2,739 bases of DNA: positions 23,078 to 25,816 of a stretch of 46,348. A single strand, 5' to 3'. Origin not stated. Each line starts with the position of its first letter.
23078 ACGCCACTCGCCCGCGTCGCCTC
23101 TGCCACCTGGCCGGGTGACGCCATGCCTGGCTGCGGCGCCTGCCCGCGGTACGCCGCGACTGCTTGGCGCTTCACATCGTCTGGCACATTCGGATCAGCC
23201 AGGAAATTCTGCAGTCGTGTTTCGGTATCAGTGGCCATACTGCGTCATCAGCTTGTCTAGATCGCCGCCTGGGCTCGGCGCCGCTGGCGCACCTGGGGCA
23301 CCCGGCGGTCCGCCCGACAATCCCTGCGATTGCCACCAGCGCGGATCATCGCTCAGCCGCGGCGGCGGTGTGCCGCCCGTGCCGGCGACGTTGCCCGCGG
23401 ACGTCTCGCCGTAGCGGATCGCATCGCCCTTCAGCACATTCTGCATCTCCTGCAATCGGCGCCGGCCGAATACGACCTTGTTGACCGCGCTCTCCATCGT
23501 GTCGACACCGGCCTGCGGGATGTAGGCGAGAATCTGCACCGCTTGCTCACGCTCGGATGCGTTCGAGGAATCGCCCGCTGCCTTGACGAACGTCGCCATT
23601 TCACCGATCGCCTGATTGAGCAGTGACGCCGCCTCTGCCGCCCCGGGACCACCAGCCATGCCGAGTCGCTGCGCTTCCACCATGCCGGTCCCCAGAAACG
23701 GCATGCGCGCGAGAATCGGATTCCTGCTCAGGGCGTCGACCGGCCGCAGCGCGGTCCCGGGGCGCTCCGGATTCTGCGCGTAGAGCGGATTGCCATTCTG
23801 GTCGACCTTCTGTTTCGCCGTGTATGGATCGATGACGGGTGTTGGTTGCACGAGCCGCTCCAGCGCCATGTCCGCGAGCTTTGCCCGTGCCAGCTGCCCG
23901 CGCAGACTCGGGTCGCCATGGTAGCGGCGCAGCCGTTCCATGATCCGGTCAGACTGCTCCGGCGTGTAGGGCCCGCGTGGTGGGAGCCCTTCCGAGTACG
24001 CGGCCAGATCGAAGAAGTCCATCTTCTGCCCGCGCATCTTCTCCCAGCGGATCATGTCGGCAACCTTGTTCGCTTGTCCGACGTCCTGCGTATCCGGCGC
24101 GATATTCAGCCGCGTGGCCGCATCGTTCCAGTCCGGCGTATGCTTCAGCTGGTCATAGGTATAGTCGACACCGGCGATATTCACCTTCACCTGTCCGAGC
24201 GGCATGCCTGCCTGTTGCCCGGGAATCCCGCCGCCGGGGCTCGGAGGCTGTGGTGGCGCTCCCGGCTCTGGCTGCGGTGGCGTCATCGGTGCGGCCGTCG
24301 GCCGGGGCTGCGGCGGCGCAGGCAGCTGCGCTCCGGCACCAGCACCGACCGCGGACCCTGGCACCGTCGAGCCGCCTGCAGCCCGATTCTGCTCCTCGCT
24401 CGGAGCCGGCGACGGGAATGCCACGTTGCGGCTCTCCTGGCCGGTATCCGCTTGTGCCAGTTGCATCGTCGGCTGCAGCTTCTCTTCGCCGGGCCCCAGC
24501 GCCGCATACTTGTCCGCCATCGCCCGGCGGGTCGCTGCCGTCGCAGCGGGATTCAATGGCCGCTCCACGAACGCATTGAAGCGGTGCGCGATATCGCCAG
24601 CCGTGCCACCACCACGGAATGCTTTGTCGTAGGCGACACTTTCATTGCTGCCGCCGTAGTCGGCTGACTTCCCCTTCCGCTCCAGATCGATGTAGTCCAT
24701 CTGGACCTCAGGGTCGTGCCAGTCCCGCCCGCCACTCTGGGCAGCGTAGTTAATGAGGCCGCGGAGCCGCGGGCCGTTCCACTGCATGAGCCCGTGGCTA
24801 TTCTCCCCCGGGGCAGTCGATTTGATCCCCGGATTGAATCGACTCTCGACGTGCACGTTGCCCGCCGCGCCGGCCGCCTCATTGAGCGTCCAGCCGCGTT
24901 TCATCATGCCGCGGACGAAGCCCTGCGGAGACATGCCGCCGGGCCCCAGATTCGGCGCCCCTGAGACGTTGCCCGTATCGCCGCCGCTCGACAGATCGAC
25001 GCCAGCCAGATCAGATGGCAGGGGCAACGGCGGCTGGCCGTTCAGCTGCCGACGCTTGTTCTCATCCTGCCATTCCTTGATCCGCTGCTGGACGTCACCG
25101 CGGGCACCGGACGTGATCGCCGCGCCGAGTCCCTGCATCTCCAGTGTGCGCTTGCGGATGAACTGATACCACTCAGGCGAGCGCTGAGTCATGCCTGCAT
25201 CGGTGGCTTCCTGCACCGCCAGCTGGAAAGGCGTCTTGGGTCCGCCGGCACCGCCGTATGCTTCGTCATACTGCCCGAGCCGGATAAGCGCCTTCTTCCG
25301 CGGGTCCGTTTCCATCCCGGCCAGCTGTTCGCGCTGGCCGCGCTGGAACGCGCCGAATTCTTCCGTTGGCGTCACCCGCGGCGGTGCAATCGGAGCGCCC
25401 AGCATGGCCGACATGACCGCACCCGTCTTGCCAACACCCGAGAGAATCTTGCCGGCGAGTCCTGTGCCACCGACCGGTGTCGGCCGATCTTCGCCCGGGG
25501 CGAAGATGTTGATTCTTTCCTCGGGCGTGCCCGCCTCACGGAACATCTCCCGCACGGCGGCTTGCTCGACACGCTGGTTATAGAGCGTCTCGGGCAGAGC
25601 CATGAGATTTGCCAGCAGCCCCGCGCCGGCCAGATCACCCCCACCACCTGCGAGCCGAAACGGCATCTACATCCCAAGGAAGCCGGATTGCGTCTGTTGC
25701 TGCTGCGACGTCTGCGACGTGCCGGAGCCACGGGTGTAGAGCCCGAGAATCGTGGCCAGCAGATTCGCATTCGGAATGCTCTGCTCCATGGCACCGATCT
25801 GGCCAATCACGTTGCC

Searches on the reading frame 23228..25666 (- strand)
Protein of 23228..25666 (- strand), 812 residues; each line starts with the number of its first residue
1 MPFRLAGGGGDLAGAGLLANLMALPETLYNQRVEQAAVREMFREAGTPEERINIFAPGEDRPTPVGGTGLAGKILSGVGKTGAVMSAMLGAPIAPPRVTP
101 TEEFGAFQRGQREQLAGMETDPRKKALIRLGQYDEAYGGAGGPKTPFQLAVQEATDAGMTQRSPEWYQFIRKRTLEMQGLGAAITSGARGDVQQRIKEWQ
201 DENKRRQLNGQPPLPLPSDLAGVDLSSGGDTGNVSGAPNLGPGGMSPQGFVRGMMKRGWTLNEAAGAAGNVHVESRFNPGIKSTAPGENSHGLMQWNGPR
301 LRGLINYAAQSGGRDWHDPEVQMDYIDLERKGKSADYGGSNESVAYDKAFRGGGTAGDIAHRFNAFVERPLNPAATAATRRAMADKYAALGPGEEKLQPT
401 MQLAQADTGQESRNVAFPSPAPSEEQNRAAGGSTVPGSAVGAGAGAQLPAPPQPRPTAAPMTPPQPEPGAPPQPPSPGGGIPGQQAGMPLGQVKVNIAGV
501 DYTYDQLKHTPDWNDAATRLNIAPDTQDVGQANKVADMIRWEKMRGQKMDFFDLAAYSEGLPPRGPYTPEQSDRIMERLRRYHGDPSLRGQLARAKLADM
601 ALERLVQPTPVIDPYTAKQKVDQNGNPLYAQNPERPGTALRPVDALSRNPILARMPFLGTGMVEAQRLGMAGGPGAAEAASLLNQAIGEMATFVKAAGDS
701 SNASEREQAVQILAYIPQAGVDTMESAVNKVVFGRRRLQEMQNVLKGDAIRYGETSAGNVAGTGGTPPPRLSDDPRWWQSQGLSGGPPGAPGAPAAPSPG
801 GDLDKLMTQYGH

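Call 13: search_protein_families(library=pfam, proteins=[window:23228-25666:-], max_evalue=0.001)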
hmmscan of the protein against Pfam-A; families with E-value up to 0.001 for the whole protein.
window:23228-25666:- (812 aa): 1 family
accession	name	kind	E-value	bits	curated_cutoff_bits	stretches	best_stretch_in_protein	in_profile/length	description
PF18013.6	Phage_lysozyme2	-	4.7e-22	79.1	28.2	1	254-388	10-137/140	Phage tail lysozyme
